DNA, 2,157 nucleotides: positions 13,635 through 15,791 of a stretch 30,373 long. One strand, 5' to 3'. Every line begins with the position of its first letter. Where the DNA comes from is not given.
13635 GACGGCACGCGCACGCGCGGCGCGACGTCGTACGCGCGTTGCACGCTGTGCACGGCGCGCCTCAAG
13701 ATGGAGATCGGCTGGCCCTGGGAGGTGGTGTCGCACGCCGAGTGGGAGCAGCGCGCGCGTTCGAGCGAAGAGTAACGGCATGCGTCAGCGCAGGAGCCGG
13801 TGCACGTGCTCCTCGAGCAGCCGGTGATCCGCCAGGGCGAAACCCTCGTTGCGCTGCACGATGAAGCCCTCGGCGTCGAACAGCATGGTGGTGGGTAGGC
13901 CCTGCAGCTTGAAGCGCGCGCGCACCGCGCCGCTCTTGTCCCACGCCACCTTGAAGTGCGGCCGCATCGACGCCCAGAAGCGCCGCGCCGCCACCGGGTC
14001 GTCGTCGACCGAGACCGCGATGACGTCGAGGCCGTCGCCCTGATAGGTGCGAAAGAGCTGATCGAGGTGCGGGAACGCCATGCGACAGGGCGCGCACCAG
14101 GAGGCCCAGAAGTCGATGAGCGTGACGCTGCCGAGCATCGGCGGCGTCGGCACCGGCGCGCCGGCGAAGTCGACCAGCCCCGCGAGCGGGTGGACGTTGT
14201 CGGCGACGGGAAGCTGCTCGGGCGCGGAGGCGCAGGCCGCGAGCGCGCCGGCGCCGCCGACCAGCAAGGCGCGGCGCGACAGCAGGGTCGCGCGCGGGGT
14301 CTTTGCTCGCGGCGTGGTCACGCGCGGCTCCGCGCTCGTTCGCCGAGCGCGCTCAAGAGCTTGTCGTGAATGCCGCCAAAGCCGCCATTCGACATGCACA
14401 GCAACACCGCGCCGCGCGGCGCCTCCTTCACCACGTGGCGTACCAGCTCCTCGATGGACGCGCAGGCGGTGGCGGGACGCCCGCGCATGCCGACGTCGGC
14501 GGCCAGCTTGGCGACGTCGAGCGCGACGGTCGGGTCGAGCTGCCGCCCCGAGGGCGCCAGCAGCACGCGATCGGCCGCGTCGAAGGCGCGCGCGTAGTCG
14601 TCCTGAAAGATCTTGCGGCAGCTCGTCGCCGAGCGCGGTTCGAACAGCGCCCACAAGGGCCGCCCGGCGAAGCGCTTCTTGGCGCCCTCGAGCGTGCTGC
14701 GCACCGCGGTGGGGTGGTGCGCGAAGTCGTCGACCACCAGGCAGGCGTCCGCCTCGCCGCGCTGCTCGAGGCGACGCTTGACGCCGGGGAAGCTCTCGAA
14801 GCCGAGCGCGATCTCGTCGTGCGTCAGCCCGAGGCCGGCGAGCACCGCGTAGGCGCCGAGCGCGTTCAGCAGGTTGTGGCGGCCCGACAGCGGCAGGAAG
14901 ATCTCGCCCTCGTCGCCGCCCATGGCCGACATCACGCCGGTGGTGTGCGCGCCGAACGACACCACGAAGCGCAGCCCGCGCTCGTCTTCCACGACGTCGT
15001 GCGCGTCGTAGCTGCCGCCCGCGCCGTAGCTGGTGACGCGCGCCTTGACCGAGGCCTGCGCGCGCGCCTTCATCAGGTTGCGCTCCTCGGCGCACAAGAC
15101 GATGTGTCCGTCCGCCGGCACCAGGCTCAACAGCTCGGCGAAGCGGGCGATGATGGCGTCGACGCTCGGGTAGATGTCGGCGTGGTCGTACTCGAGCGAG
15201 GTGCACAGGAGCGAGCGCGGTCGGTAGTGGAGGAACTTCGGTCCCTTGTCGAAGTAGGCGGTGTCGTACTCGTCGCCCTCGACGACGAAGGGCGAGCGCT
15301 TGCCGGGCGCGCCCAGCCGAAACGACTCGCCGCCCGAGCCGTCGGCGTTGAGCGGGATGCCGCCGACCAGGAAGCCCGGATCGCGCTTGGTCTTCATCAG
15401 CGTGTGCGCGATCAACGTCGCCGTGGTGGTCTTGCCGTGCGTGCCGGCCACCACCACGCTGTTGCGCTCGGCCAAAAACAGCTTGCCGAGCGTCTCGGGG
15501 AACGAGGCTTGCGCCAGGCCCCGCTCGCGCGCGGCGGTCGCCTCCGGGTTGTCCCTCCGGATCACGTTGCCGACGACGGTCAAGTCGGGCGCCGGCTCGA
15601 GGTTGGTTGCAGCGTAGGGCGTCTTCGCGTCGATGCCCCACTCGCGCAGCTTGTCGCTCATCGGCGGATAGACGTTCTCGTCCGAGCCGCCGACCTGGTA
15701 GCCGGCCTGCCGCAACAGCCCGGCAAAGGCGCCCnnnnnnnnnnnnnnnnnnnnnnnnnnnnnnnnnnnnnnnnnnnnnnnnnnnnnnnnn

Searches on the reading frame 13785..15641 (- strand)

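Call 39: search_protein_families(library=pfam, proteins=[window:13785-15641:-], max_evalue=0.0001)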
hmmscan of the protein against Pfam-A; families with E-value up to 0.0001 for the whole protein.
window:13785-15641:- (618 aa): 4 families
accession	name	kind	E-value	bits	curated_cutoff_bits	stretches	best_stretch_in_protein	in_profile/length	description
PF08534.16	Redoxin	-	2.7e-14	53.6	26.6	1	504-600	28-134/148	Redoxin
PF00578.27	AhpC-TSA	-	8.8e-14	52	26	1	497-596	18-123/124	AhpC/TSA family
PF13905.12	Thioredoxin_8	-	2.4e-13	50.7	27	1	505-593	2-93/94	Thioredoxin-like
PF00085.26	Thioredoxin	-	5.4e-10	39.7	23.5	1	507-567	21-80/103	Thioredoxin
